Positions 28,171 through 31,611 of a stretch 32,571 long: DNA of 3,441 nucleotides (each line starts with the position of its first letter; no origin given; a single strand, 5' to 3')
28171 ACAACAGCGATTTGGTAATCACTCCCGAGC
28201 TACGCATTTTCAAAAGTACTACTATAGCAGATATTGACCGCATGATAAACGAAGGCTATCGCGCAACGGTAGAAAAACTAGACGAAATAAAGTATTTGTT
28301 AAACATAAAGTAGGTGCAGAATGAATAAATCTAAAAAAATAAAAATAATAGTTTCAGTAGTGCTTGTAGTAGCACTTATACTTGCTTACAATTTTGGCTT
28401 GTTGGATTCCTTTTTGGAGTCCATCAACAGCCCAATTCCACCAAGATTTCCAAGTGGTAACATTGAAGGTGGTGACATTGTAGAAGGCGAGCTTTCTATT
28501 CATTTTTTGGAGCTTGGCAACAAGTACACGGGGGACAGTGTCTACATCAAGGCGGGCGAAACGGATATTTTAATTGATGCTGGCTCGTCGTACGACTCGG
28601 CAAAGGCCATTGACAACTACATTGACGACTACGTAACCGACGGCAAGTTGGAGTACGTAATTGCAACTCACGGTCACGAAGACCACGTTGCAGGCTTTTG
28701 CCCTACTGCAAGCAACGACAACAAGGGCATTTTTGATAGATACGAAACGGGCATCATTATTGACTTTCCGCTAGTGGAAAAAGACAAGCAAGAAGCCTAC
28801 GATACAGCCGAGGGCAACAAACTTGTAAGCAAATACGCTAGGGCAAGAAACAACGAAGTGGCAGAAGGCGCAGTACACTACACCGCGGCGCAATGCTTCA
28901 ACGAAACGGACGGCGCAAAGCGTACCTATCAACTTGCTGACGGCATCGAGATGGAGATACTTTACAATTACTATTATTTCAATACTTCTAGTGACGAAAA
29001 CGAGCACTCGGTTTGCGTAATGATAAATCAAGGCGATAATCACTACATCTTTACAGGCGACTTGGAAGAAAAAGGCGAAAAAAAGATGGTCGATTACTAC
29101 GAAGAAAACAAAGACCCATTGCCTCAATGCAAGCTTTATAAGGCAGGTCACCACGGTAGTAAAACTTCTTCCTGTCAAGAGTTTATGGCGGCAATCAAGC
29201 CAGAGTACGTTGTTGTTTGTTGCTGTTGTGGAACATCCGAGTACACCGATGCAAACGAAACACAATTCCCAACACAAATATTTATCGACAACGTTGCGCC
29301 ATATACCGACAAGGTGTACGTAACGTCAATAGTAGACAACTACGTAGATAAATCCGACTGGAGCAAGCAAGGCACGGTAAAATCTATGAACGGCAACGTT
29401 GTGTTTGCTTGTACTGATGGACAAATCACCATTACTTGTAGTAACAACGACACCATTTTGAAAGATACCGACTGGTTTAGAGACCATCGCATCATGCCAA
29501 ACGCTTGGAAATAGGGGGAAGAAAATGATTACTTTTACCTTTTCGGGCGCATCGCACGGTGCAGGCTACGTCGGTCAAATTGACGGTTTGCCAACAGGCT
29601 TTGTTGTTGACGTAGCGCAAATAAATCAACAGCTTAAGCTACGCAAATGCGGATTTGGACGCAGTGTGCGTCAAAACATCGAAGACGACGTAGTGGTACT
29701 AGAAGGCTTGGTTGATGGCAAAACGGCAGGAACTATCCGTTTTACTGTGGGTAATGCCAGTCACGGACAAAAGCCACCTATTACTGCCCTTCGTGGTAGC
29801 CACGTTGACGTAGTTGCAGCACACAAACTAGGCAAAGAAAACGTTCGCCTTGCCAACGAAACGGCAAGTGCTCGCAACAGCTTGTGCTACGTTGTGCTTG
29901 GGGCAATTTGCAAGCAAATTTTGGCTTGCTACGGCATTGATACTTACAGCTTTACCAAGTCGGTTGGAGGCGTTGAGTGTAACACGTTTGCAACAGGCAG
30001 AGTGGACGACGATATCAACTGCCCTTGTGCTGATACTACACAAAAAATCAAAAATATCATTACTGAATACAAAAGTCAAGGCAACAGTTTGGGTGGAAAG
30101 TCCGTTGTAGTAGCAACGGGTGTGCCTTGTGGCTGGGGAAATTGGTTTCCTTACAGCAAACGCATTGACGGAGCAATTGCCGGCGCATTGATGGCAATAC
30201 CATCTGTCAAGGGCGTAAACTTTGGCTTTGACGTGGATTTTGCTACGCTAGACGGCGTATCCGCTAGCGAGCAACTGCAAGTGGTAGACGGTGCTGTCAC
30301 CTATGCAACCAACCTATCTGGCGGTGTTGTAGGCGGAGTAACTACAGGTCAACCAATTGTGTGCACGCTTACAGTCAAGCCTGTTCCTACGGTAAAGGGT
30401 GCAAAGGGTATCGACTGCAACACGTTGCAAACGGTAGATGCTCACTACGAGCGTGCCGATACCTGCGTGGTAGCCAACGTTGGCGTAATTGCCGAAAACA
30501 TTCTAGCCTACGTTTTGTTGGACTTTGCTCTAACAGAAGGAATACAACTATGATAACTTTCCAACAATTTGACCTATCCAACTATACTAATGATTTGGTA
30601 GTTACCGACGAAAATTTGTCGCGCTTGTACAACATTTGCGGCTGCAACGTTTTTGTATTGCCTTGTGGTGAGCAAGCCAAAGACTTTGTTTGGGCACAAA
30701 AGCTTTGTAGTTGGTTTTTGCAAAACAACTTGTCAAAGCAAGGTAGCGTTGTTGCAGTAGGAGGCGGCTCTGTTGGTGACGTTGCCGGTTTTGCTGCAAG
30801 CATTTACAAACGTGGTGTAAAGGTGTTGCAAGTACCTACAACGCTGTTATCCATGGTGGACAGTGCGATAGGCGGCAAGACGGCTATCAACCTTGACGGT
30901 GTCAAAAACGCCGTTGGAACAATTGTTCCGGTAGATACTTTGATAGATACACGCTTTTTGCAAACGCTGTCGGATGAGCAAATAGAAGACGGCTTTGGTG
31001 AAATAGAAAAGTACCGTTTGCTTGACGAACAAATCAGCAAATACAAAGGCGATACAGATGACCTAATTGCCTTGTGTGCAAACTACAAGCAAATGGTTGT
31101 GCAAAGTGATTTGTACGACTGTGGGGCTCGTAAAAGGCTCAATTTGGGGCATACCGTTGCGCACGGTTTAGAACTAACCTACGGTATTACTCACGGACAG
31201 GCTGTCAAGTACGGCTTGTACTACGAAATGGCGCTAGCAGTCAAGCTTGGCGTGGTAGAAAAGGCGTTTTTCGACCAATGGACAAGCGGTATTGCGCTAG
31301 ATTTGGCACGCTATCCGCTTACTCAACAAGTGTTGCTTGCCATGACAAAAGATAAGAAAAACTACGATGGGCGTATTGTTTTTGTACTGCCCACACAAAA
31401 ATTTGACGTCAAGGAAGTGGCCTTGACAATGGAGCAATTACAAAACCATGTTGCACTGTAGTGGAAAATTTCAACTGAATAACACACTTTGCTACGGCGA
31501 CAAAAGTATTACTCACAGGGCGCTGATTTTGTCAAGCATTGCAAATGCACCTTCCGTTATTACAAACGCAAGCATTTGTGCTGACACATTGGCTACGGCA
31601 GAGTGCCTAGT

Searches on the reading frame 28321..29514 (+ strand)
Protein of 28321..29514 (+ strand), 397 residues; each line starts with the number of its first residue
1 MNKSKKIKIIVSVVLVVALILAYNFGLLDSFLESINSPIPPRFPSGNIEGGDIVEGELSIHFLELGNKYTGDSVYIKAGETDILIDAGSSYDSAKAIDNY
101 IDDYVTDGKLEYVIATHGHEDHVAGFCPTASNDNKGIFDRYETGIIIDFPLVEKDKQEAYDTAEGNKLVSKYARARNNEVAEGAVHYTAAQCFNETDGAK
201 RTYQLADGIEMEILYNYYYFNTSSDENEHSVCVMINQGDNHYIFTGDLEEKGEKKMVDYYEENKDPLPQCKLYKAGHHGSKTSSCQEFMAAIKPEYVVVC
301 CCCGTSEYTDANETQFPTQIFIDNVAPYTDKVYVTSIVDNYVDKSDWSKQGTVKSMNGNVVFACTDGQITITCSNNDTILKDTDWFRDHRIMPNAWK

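Call 82: search_protein_families(library=pfam, proteins=[window:28321-29514:+], max_evalue=0.001)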
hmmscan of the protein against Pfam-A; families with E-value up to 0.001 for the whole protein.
window:28321-29514:+ (397 aa): 1 family
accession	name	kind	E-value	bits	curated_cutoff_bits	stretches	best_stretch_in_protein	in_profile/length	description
PF00753.33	Lactamase_B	-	1.6e-14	54.8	22.7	1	71-125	6-59/196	Metallo-beta-lactamase superfamily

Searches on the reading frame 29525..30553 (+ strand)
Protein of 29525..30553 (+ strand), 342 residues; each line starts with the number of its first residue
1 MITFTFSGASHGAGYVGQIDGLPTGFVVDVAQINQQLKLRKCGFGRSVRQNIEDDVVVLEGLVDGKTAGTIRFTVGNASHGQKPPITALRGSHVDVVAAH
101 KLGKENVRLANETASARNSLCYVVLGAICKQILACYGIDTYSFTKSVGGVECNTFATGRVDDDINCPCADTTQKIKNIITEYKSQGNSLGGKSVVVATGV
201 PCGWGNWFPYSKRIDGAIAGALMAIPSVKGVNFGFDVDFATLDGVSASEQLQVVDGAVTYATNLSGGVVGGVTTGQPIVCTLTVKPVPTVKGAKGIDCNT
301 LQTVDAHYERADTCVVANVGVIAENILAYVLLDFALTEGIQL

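Call 82: search_protein_families(library=pfam, proteins=[window:29525-30553:+], max_evalue=0.001)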
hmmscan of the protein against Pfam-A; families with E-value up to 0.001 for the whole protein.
window:29525-30553:+ (342 aa): 1 family
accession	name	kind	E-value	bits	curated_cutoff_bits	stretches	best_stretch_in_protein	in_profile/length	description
PF01264.26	Chorismate_synt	-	6.2e-70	235.9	27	1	3-336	2-327/327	Chorismate synthase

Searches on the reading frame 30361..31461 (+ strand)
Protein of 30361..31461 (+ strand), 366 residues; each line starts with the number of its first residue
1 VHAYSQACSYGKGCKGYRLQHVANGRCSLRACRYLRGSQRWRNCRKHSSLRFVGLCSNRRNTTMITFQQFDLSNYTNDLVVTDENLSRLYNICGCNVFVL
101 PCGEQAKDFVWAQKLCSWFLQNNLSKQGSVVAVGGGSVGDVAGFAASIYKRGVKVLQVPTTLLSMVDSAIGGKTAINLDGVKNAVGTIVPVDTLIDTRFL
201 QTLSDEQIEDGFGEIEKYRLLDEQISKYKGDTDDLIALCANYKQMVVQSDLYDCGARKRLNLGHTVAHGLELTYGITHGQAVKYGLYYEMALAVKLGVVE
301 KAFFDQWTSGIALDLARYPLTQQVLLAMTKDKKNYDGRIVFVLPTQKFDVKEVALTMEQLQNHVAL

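Call 82: search_protein_families(library=pfam, proteins=[window:30361-31461:+], max_evalue=0.001)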
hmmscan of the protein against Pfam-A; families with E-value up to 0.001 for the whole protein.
window:30361-31461:+ (366 aa): 3 families
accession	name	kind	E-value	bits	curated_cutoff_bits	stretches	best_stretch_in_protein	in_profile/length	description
PF01761.26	DHQ_synthase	-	4.1e-37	126.8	24.2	1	98-209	2-114/115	3-dehydroquinate synthase N-terminal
PF24621.2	DHQS_C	-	3e-19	69.8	27.6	1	227-334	30-144/144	3-dehydroquinate synthase C-terminal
PF13685.12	Fe-ADH_2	-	5.1e-05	23.8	28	1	125-201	73-146/149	Iron-containing alcohol dehydrogenase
